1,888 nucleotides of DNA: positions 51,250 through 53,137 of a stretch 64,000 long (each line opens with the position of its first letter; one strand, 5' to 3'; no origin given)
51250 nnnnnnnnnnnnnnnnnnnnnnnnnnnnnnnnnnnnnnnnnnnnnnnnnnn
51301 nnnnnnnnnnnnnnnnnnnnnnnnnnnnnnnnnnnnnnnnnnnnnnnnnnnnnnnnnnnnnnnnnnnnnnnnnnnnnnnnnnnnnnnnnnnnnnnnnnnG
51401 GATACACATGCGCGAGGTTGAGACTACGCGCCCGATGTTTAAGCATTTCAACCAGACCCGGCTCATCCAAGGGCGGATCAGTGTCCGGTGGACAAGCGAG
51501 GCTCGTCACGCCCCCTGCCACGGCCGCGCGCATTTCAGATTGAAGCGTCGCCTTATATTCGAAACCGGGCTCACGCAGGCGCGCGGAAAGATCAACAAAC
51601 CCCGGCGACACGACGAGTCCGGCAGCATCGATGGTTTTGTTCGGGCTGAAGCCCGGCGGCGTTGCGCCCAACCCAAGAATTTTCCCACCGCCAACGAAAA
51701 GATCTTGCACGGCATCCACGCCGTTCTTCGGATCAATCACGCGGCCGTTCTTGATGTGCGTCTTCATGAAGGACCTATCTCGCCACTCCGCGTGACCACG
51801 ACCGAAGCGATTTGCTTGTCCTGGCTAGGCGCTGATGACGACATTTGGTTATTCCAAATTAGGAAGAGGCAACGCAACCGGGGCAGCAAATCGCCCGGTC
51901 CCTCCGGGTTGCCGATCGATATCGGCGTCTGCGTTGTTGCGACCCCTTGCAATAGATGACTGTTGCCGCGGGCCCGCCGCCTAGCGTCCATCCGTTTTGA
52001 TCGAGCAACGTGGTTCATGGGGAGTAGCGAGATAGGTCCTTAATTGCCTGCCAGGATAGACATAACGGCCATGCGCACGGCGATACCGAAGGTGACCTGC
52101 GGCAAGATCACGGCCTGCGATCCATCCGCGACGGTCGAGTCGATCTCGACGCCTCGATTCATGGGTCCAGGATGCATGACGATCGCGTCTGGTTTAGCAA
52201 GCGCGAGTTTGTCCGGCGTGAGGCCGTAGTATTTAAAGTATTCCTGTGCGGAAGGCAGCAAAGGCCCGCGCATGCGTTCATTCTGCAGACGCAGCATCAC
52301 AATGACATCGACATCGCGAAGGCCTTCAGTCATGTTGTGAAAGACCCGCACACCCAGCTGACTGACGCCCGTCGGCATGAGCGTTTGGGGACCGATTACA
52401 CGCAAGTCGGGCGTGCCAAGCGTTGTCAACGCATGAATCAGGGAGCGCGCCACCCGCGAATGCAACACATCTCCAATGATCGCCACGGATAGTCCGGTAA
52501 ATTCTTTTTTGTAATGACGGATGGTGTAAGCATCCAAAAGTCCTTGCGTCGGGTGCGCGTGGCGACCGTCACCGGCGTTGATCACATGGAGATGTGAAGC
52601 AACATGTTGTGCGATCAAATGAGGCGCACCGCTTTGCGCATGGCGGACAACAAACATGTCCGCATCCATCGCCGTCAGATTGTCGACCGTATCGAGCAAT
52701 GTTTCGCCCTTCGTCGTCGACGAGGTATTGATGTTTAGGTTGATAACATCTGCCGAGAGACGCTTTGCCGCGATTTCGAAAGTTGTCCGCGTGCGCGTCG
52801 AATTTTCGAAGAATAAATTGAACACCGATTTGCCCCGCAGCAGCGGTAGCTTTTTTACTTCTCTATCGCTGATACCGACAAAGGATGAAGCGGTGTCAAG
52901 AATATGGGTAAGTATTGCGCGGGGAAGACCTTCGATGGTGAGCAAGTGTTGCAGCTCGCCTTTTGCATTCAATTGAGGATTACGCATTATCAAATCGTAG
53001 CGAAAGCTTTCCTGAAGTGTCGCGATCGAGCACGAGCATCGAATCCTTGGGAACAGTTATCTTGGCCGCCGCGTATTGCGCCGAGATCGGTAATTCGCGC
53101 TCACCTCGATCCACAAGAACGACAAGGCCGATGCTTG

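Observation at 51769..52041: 273-bp highly structured element bounded by inverted repeats, wedged exactly between the pyrB stop and the pyrC' start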

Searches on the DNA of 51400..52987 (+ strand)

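Call 4: search_rna_families(source=window, start=51400, end=52400, threshold=evalue, max_evalue=10, show_alignments=3)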
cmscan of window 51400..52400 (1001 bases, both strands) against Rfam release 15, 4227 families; matches with E-value up to 10: 2.
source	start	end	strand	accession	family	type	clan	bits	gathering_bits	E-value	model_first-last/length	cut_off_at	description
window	51928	52106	-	RF02258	adapt33_4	Gene; lncRNA;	-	20.5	80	4.9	1-179/179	no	Adaptive response 33 conserved region 4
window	51595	51691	-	RF01394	isrK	Gene; sRNA;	-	13.8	50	3.4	1-77/77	no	isrK Hfq binding RNA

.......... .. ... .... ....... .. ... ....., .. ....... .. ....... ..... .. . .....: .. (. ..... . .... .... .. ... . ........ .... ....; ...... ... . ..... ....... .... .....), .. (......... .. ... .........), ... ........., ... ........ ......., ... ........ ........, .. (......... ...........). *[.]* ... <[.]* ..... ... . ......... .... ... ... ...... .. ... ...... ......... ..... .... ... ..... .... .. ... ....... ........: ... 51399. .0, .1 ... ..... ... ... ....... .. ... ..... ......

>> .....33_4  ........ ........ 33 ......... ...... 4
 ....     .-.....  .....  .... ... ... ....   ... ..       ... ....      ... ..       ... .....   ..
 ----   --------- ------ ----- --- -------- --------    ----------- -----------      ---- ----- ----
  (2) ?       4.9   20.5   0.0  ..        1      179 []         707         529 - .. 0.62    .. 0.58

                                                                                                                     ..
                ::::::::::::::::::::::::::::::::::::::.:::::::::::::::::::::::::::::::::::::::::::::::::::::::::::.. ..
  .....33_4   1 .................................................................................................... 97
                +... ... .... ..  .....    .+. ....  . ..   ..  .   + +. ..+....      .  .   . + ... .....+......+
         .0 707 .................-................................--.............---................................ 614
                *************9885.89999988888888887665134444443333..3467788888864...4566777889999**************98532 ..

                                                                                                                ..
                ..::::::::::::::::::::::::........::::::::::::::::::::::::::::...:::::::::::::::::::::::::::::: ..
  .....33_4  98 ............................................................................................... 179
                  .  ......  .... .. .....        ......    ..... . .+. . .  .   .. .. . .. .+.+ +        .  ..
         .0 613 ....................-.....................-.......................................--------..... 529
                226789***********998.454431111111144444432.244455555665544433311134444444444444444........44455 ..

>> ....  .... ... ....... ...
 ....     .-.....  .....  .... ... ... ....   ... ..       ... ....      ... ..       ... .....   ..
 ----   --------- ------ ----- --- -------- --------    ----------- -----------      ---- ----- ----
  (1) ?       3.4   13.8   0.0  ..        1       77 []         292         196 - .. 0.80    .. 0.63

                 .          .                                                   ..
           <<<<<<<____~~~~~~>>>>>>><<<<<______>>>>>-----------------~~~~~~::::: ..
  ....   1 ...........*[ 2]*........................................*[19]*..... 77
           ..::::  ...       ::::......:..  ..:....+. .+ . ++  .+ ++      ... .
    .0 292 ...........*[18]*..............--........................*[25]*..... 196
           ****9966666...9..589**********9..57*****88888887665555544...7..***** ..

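Call 9: search_dna_similar(query=window:51764-52044:+, collection=plasmids, mode=distant, max_evalue=0.001)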
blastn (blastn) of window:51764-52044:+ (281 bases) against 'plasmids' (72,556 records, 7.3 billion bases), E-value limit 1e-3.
No match.

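Call 46: search_dna_similar(query=L029:997-1281:+, collection=plasmids, mode=distant, max_evalue=0.01)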
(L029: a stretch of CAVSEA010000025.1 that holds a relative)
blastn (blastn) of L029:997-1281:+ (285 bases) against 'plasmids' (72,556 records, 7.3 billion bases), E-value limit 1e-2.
No match.

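Call 47: build_rna_model(alignment_id=A2)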
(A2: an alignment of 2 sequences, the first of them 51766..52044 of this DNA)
Model R1 built from alignment A2 (2 sequences, 290 columns); structure: RNAalifold consensus.
model positions 290; base pairs 69; branch points 4; effective number of sequences 1.28; information 0.59 bits per position. Calibrated on 0.2 Mb of random sequence (short: E-values are rough).
structure used (alignment columns):
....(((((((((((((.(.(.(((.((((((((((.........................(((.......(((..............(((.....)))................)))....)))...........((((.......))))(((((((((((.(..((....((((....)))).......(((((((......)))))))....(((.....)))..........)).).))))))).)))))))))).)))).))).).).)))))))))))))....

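Call 49: search_with_rna_model(model_id=R1, sources=[window, L003, L004, L005, L006, L007, L008, L009, L010, L011, L012, L013, L014, L015, L016, L017, L018, L019, L020, L021, L022, L023, L024, L025, L026, L027, L028, L029, L030, L031, L032, L033, L034, L035, L036, L037, L038, L039, L040, L041, L042, L043, L044, L045, L046, L047, L048, L049, L050, L051, L052, L053, L054, L055, L056, L057, L058, L059, L060, L061, L062, L063, L064, L065, L066, L067, L068, L069, L070, L071, L072, L073, L074, L075, L076, L077, L078, L079, L080, L081, L082, L083, L089, L090], max_evalue=10)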
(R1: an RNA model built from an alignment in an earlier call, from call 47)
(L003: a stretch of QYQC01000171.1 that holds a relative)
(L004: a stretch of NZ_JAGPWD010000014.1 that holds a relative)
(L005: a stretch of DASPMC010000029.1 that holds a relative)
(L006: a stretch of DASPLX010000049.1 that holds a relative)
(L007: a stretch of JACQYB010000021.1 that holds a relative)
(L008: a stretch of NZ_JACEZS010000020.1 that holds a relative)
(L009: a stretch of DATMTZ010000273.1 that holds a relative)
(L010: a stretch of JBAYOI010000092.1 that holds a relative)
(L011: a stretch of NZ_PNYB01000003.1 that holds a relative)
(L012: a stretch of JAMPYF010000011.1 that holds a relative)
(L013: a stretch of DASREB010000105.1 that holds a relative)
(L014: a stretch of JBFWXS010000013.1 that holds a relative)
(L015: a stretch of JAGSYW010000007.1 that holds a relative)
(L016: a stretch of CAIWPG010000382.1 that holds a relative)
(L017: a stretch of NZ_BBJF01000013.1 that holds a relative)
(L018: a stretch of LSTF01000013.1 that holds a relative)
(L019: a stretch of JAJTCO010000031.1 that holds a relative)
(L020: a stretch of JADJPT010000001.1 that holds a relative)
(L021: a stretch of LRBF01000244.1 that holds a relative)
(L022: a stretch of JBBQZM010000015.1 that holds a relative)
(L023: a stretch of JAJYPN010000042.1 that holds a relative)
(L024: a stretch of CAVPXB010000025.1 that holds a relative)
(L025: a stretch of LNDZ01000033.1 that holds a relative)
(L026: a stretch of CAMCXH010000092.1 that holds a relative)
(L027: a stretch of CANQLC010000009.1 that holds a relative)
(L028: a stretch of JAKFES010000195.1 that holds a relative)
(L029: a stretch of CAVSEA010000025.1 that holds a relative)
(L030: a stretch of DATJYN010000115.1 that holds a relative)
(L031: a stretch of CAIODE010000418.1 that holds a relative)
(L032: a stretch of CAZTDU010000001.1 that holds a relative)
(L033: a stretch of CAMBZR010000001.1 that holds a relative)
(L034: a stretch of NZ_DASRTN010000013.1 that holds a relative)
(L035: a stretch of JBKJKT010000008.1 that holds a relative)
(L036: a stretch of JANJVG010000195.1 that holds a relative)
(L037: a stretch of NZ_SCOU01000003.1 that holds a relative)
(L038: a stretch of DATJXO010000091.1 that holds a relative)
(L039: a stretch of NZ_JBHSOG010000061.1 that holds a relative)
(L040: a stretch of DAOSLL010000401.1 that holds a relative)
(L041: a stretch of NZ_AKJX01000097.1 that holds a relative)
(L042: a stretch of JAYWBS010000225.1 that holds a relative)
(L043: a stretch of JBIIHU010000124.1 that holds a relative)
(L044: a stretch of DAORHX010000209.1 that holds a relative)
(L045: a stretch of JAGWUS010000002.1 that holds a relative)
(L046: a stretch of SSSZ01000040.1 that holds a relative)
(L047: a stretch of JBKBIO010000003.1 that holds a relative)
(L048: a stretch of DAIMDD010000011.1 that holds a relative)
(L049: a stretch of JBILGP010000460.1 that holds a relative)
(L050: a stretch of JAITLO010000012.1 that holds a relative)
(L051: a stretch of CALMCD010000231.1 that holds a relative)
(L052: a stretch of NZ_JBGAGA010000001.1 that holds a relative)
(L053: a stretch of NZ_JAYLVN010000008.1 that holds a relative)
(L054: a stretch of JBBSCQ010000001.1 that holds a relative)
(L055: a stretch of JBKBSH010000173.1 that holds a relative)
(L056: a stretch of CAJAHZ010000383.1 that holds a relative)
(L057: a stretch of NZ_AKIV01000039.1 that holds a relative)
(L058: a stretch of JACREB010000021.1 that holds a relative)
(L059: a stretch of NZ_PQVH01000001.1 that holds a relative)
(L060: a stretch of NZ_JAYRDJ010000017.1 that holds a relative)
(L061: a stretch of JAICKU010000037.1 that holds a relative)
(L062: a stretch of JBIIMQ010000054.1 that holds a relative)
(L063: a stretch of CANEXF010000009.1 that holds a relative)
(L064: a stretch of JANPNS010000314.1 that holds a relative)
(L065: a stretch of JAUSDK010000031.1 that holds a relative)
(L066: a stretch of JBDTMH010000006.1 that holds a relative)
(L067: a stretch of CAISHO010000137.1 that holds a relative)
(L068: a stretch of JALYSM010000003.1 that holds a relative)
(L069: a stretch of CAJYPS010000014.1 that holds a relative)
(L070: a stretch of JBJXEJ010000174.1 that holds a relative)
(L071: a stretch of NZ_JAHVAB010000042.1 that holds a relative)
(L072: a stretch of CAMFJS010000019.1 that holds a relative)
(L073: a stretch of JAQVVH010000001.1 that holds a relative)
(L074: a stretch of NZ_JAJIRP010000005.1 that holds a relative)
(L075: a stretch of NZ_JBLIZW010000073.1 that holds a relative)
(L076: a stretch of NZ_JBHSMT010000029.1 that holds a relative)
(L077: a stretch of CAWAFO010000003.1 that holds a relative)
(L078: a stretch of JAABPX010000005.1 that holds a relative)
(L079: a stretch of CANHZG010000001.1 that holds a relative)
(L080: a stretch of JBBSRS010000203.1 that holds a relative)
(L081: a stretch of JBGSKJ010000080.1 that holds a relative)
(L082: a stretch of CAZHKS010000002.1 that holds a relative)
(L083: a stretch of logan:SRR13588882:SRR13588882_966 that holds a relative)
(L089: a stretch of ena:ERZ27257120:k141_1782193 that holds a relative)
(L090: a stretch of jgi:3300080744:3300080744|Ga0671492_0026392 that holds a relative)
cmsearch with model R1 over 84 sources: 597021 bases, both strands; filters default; matches with E-value up to 10: 20.
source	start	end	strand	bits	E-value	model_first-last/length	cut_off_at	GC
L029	997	1281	+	316.9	3.3e-101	1-290/290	no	0.6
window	51766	52045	+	304.4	3.8e-97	1-290/290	no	0.57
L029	997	1281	-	71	4.2e-21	1-290/290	no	0.6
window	51765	52045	-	46.2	5e-13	1-290/290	no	0.57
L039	4835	4879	-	14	0.016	173-231/290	no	0.8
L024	5309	5397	+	12.1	0.065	156-248/290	no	0.65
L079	5251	5355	-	12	0.071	62-151/290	no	0.63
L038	289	376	+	10.7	0.19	1-290/290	no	0.72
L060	332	355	-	9.6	0.43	1-290/290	no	0.71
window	37436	37505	-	8.5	0.99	1-290/290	no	0.5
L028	3720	3790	-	8.1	1.4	1-290/290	no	0.66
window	31156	31249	-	7.9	1.5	158-246/290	no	0.64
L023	262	320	-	7.7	1.8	62-125/290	no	0.63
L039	2119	2175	+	7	3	1-290/290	no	0.75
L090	902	937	+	6.4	4.8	26-265/290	no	0.83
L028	4287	4323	+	6.3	5.3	1-290/290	no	0.7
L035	4917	5037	+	6.2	5.7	1-290/290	no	0.63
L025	6664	6951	+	5.9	7.2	1-237/290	3'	0.61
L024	4968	4983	-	5.6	9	136-151/290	no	0.88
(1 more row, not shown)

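Call 61: search_with_rna_model(model_id=R1, sources=[L091, L092, L093, L094], max_evalue=1)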
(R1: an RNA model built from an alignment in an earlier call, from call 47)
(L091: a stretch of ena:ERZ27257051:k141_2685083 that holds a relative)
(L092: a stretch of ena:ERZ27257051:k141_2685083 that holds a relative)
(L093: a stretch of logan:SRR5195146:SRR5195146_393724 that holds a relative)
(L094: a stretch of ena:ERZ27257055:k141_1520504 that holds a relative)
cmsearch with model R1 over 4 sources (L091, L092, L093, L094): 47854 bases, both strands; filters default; matches with E-value up to 1: 2.
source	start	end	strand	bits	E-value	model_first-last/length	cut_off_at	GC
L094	937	1217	+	237.2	2.5e-76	1-290/290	no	0.56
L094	937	1217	-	39.6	5.7e-12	1-290/290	no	0.56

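Call 73: search_dna_similar(query=L094:937-1217:+, collection=plasmids, mode=distant, max_evalue=0.1)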
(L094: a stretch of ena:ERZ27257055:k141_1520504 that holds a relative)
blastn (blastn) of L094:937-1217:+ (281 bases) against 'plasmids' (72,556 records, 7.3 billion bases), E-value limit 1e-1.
No match.

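Call 74: search_dna_similar(query=window:51764-52044:+, collection=phages, mode=distant, max_evalue=0.1)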
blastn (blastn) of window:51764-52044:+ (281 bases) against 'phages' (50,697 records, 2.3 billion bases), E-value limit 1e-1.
No match.

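Call 78: search_with_rna_model(model_id=R1, sources=[L095, L096, L097, L098, L099, L100, L101, L102, L103, L104, L105, L084, L085, L086, L087, L088], max_evalue=1)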
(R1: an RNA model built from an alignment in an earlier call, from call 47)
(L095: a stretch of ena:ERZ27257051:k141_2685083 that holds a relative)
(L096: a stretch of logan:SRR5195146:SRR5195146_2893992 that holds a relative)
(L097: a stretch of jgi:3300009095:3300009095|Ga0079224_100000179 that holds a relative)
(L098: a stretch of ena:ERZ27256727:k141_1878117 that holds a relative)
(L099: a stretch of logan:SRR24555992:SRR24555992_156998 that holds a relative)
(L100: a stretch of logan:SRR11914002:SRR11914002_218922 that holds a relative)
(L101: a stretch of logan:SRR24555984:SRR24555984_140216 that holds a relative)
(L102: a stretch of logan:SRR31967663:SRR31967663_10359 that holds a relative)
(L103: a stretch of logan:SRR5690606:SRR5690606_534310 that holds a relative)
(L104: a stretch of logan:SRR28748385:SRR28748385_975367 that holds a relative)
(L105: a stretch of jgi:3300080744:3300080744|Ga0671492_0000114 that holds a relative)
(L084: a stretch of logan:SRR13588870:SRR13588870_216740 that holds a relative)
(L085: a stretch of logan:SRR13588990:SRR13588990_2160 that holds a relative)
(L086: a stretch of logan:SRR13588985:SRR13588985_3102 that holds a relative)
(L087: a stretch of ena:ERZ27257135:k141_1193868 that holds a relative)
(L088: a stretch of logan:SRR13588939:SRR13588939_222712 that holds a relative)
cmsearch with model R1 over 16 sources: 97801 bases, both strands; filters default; matches with E-value up to 1: 3.
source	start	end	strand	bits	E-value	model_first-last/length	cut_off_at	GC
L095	3943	4222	-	304.7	5.2e-98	1-290/290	no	0.56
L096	1127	1337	-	206.5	5.1e-66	78-290/290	5'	0.56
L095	3943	4223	+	47.5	3.2e-14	1-290/290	no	0.57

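Call 84: search_dna_similar(query=window:52002-52042:-, collection=plasmids, mode=distant, max_evalue=10, max_rows=15)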
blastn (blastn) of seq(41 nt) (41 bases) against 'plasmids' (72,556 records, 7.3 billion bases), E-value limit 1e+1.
Records with a match: 1; places in all: 1; records where one place covers at least 80% of the query: 0.
Best place of each record, by identity: >=99% 1.
By first word of the organism name: Comamonadaceae 1.
By predicted mobility (MOB-suite, as given by PLSDB): non-mobilizable 1.
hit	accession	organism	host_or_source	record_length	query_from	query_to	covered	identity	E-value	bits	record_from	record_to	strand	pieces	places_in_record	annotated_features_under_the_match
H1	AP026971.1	Comamonadaceae bacterium OS-4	-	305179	19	36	44%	100.0%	6e+0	34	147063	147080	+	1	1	hypothetical protein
